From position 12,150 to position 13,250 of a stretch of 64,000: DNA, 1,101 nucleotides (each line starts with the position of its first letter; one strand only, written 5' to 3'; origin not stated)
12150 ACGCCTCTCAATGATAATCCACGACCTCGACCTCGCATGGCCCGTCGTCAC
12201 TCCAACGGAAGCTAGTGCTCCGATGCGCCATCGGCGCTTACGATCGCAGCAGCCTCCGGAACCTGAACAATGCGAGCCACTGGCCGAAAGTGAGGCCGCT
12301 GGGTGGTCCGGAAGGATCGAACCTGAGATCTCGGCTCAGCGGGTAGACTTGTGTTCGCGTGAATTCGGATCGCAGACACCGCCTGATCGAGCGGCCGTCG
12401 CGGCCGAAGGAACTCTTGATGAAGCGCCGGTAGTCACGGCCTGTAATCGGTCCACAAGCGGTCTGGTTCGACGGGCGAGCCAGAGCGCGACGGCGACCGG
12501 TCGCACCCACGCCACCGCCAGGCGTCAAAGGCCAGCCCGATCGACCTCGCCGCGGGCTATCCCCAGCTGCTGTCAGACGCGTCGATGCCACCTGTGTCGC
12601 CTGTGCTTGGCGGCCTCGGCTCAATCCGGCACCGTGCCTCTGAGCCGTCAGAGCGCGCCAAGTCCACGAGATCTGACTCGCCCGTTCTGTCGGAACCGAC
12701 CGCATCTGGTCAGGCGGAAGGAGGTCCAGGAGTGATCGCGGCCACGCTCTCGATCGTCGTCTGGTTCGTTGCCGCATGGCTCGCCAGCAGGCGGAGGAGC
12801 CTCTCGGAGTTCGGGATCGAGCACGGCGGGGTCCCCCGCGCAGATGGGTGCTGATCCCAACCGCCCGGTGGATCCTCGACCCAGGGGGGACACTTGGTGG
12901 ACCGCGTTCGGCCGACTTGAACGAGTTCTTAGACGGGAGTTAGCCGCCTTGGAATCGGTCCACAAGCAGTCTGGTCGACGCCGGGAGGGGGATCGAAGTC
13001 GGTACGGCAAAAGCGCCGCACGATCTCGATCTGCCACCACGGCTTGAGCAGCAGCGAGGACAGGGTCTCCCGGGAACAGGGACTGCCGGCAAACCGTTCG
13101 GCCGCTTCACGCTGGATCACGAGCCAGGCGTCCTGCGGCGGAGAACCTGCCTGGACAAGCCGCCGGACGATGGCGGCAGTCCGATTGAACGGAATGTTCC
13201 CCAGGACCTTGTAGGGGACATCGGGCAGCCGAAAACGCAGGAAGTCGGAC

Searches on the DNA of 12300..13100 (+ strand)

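Call 8: search_rna_families(source=window, start=12300, end=13100, threshold=evalue, max_evalue=10)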
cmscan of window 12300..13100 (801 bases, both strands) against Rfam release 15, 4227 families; matches with E-value up to 10: 4.
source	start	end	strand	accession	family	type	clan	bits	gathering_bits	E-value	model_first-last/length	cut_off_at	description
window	12980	13042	+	RF03819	mir-Ro6-3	Gene; miRNA;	-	18.2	79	5.5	1-72/72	no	mir-Ro6-3 microRNA precursor family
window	12800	12832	-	RF03570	mir-8286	Gene; miRNA;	-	16.9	70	1.7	1-56/56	no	mir-8286 microRNA precursor family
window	12706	12723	+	RF03156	L31-Firmicutes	Cis-reg; leader;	CL00118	14.1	33.3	4.3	1-32/32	no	L31-Firmicutes ribosomal protein leader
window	12332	12448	-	RF02474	GlsR5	Gene; snRNA; snoRNA; CD-box;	-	12.2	100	5.3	1-89/89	no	Small nucleolar RNA GlsR5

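Call 21: search_dna_similar(query=window:12480-12960:+, collection=plasmids, mode=distant, max_evalue=0.01)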
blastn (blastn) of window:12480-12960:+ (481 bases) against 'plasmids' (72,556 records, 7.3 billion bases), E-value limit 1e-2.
No match.

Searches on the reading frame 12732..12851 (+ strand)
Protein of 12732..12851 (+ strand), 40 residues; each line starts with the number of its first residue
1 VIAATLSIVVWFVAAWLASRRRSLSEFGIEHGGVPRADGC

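Call 23: find_homologous_proteins(query=window:12732-12851:+, max_evalue=10)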
Query seq(40 aa) (40 aa): 1 proteins with E <= 10 among 1 candidates.
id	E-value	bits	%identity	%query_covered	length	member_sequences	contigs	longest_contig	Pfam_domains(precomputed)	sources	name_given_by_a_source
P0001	6.3e-19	82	100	100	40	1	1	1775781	-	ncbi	ncbi:hypothetical protein [Candidatus Palauibacter sp.]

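Call 24: find_encoding_contigs(protein=P0001, flank=10000, max_places=10)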
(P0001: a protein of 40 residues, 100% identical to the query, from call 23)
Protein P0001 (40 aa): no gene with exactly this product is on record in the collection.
